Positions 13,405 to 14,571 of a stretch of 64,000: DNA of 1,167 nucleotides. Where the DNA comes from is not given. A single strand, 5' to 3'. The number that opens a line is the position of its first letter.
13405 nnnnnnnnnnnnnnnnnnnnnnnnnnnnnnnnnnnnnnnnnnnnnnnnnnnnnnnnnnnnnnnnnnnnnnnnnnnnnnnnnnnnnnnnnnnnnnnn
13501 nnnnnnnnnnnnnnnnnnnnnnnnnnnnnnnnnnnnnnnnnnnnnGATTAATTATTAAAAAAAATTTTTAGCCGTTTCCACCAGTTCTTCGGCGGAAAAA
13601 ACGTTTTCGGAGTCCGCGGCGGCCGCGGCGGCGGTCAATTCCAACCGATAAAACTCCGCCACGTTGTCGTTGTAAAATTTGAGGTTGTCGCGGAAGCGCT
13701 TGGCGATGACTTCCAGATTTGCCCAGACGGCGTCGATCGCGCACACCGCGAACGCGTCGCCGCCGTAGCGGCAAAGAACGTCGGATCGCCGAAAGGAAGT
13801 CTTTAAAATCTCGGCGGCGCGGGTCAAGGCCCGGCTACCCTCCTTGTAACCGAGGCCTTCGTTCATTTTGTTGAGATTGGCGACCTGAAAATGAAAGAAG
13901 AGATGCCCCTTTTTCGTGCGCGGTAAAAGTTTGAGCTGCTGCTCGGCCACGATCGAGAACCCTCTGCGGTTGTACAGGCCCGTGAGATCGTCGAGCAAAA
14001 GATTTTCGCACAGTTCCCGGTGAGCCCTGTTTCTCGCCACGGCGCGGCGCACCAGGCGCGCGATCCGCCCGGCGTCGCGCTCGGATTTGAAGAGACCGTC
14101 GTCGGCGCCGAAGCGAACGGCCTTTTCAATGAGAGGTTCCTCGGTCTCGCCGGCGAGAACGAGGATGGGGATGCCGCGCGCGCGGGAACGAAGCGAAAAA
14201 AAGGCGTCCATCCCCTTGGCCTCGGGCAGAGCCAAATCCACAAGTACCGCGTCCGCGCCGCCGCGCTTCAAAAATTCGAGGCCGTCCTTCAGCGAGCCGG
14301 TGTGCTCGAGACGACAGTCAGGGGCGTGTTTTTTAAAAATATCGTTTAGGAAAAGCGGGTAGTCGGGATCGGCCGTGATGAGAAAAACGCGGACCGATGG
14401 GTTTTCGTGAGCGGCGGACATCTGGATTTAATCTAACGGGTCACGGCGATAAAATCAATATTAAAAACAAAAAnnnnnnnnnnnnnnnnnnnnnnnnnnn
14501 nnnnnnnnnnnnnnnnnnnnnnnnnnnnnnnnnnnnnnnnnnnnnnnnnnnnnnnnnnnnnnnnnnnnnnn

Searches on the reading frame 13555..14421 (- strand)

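Call 62: search_protein_families(library=pfam, proteins=[window:13555-14421:-], max_evalue=0.00001)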
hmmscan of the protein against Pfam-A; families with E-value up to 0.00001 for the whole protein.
window:13555-14421:- (288 aa): 2 families
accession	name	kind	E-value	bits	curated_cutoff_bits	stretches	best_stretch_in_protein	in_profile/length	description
PF00990.26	GGDEF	-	6.9e-19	68.6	23.8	1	143-285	3-148/161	Diguanylate cyclase, GGDEF domain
PF00072.30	Response_reg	-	3e-12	47.1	30.2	1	24-115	13-102/111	Response regulator receiver domain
